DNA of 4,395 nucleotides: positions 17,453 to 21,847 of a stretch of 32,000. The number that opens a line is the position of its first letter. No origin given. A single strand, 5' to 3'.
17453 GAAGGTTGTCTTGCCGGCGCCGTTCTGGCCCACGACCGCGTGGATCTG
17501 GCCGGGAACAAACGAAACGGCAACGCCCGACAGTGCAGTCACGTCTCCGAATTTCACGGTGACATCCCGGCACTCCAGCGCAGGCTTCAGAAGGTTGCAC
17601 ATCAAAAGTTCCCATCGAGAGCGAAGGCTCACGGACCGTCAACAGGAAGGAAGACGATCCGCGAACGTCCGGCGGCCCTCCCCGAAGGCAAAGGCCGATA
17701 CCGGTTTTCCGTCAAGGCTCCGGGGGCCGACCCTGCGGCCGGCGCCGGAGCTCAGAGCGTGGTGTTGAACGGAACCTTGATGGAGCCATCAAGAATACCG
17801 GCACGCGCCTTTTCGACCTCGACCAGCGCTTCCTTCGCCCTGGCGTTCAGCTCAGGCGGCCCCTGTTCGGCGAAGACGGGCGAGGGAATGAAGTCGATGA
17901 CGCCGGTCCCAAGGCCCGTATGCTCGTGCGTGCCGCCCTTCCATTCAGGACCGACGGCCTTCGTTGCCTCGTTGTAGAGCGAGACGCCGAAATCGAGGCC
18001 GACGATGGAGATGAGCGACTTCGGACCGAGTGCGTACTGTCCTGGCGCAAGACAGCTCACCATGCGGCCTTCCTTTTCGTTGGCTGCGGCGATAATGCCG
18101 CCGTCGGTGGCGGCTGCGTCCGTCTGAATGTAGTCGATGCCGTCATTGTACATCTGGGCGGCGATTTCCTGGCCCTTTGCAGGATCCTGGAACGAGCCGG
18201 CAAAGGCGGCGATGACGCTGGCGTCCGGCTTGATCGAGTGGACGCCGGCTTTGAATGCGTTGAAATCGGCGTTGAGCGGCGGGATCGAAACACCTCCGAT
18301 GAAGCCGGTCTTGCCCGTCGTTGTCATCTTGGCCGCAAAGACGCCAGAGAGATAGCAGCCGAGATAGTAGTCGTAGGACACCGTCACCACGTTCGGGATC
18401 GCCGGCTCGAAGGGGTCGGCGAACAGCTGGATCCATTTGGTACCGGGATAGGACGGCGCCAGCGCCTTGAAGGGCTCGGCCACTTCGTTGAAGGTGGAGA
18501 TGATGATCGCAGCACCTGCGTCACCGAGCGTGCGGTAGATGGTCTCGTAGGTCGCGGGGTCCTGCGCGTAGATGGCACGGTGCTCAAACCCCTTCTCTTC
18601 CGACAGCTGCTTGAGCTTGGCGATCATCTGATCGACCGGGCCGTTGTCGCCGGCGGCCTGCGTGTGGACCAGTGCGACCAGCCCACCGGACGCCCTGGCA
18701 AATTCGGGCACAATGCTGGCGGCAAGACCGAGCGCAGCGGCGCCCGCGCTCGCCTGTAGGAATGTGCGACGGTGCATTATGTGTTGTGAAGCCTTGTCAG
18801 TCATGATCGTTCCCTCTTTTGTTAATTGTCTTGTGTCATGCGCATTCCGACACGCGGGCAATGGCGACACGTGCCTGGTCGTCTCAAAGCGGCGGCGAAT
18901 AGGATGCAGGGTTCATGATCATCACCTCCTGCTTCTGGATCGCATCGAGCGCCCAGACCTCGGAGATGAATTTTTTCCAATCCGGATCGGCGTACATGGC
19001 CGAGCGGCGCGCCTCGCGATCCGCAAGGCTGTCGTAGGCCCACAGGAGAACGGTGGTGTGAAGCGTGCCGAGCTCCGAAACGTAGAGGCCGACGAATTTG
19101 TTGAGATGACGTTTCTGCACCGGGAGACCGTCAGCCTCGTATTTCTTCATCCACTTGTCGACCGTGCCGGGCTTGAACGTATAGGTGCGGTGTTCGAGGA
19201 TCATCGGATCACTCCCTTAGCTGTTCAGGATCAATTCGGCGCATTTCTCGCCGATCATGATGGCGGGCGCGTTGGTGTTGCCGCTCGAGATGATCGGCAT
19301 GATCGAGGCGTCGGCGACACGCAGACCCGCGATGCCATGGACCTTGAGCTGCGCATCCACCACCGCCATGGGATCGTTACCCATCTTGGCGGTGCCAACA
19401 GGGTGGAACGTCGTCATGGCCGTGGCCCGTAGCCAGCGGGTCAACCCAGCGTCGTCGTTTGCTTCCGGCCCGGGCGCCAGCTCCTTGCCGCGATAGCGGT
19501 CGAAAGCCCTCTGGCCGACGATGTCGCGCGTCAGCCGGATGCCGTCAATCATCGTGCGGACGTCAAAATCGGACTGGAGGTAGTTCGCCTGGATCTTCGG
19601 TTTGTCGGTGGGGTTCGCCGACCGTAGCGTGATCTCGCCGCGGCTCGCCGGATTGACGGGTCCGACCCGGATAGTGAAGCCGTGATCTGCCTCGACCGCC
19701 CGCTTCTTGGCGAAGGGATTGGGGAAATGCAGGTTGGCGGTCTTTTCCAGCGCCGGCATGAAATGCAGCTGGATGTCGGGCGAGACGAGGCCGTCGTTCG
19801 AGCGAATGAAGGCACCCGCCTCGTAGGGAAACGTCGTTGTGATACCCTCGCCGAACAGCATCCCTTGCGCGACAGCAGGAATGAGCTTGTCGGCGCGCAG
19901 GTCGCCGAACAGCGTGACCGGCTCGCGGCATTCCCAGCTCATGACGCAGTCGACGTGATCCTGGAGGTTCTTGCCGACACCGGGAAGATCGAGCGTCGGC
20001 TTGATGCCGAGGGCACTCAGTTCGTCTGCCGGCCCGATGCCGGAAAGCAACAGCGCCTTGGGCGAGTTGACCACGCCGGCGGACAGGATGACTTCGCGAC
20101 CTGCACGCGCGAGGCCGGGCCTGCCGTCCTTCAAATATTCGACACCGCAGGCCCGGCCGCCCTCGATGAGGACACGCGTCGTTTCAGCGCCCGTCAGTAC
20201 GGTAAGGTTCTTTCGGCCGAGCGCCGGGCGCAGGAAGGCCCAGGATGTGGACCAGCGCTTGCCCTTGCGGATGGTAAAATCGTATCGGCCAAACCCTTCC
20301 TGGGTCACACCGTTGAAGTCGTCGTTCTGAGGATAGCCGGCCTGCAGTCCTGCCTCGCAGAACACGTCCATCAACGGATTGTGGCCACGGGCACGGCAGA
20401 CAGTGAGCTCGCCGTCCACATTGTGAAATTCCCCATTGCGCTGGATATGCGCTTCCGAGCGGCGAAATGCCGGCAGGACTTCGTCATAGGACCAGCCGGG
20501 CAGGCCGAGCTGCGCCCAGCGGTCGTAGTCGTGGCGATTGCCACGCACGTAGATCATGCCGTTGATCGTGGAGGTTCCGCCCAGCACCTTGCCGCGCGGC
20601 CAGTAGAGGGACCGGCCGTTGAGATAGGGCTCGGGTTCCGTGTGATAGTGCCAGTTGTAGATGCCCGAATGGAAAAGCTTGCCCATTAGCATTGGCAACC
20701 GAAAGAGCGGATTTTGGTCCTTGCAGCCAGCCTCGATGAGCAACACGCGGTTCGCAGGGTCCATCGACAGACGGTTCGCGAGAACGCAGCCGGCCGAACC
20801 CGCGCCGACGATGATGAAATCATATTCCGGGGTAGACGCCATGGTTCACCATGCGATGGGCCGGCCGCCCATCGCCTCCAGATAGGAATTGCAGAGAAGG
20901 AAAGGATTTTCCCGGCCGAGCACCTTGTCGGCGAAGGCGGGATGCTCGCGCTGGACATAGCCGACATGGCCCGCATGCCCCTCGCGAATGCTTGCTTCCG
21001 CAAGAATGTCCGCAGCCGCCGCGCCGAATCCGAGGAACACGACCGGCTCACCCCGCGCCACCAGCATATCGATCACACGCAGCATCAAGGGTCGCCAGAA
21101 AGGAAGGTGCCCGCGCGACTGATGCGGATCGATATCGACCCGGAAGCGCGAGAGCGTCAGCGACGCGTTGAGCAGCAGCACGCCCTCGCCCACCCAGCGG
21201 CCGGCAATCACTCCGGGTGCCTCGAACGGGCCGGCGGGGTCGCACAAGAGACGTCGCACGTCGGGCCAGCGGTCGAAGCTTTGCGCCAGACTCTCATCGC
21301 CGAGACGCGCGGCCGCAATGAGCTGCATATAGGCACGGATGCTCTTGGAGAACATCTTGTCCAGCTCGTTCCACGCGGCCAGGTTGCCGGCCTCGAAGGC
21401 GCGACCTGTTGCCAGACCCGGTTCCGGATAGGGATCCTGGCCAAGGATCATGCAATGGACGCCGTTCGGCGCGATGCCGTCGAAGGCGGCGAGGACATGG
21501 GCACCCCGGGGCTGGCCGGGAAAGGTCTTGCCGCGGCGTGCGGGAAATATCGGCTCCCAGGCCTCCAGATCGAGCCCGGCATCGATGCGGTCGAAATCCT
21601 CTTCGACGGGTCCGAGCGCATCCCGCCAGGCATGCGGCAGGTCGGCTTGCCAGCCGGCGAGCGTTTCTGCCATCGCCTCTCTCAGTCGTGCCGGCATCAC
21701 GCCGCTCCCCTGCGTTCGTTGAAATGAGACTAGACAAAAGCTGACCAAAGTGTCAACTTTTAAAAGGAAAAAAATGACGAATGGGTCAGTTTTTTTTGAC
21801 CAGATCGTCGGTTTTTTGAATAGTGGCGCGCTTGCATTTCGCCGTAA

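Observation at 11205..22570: RutR-type-controlled operon joining nucleoside uptake and hydrolysis to a UDG-fold protein and a GMC flavoenzyme: candidate pathway for a modified pyrimidine nucleoside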

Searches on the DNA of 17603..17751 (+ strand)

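Call 73: search_dna_similar(query=window:17603-17751:+, collection=plasmids, mode=distant, max_rows=12, rows=spread, max_evalue=0.00001)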
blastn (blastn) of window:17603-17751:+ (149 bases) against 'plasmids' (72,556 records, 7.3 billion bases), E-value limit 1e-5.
Records with a match: 33; places in all: 34; records where one place covers at least 80% of the query: 32.
Best place of each record, by identity: >=99% 24; 95-99% 7; 80-90% 1; 60-80% 1.
By first word of the organism name: Sinorhizobium 31; Ensifer 2.
By predicted mobility (MOB-suite, as given by PLSDB): conjugative 32; non-mobilizable 1.
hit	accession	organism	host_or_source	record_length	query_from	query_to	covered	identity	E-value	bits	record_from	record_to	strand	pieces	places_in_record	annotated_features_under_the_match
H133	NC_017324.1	Sinorhizobium meliloti BL225C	-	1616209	1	149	100%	100.0%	5e-70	269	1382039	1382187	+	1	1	none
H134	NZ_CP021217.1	Sinorhizobium meliloti RU11/001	-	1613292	1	149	100%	100.0%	5e-70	269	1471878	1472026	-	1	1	none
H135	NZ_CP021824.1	Sinorhizobium meliloti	Medicago truncatula,Single Cell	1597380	1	149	100%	100.0%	5e-70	269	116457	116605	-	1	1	none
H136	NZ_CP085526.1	Sinorhizobium meliloti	Medicago,cell culture,lupulina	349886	1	149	100%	100.0%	5e-70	269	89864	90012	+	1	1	none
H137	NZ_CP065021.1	Sinorhizobium meliloti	Medicago sativa subsp. varia (Martyn) ...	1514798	1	149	100%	100.0%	5e-70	269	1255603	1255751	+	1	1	none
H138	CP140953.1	Sinorhizobium meliloti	Medicago lupulina,whole organism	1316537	1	149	100%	100.0%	5e-70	269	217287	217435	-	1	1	none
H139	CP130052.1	Sinorhizobium meliloti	Medicago,Cell culture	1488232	1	149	100%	100.0%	5e-70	269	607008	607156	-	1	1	none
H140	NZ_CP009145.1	Sinorhizobium meliloti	Medicago orbicularis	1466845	1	149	100%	99.3%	2e-68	265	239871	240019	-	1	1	none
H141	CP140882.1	Sinorhizobium meliloti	Medicago lupulina,whole organism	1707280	1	149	100%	99.3%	2e-68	265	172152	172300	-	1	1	none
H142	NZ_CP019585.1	Sinorhizobium meliloti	Medicago arborea,tissue sample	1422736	1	148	99%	98.0%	1e-63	249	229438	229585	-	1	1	record has no annotation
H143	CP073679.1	Sinorhizobium meliloti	Medicago truncatula,cell culture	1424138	1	148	99%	95.4%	3e-60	237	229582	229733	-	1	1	none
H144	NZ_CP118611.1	Ensifer adhaerens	Pure isolate,Rhizosphere of Cyperus ...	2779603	6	97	62%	76.3%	1e-7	63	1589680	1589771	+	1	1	none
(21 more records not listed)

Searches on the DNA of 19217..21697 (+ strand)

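Call 58: search_dna_similar(query=window:19217-21697:+, collection=plasmids, mode=distant, max_rows=60, max_evalue=1e-30)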
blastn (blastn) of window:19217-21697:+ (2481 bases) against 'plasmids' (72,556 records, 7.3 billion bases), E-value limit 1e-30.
Records with a match: 36; places in all: 37; records where one place covers at least 80% of the query: 34.
Best place of each record, by identity: >=99% 25; 95-99% 6; 80-90% 3; 60-80% 2.
By first word of the organism name: Sinorhizobium 31; Ensifer 3; Salipiger 1; Shinella 1.
By predicted mobility (MOB-suite, as given by PLSDB): conjugative 32; non-mobilizable 4.
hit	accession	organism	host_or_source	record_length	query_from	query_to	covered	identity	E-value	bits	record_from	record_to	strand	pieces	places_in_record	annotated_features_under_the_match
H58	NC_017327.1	Sinorhizobium meliloti SM11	-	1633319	1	2481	100%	100.0%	0e+0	4475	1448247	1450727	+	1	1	none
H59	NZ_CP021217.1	Sinorhizobium meliloti RU11/001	-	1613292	1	2481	100%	100.0%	0e+0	4475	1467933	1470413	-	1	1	none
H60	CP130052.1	Sinorhizobium meliloti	Medicago,Cell culture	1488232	1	2481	100%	100.0%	0e+0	4475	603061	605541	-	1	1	choline dehydrogenase | uracil-DNA glycosylase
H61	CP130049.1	Sinorhizobium meliloti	Medicago,Cell culture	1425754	1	2481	100%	100.0%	0e+0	4475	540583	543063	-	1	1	choline dehydrogenase | uracil-DNA glycosylase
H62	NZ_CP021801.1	Sinorhizobium meliloti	Medicago sativa,Single Cell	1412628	1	2481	100%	100.0%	0e+0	4470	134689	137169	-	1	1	none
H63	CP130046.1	Sinorhizobium meliloti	Medicago,Cell culture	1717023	1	2481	100%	100.0%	0e+0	4469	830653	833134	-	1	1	GMC family oxidoreductase N-terminal domain-containing protein | uracil-DNA glycosylase | GMC oxidoreductase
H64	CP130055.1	Sinorhizobium meliloti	Medicago,Cell culture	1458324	1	2481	100%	100.0%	0e+0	4469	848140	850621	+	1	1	GMC family oxidoreductase N-terminal domain-containing protein | uracil-DNA glycosylase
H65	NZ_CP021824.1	Sinorhizobium meliloti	Medicago truncatula,Single Cell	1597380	1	2481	100%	99.9%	0e+0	4466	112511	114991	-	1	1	none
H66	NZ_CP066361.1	Sinorhizobium meliloti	Medicago lupulina L.,nodules of ...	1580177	1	2481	100%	99.9%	0e+0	4466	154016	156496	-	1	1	none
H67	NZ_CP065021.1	Sinorhizobium meliloti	Medicago sativa subsp. varia (Martyn) ...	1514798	1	2481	100%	99.9%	0e+0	4466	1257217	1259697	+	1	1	none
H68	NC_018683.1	Sinorhizobium meliloti Rm41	-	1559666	1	2481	100%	99.9%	0e+0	4461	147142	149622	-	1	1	none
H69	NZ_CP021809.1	Sinorhizobium meliloti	Medicago sativa,Single Cell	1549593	1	2481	100%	99.9%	0e+0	4461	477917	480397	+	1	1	none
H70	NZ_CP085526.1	Sinorhizobium meliloti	Medicago,cell culture,lupulina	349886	1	2481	100%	99.9%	0e+0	4461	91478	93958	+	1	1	choline dehydrogenase | uracil-DNA glycosylase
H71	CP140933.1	Sinorhizobium meliloti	Medicago lupulina,whole organism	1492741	1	2481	100%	99.9%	0e+0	4461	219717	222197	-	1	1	choline dehydrogenase | uracil-DNA glycosylase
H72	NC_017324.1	Sinorhizobium meliloti BL225C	-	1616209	1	2481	100%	99.8%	0e+0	4457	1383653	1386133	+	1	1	none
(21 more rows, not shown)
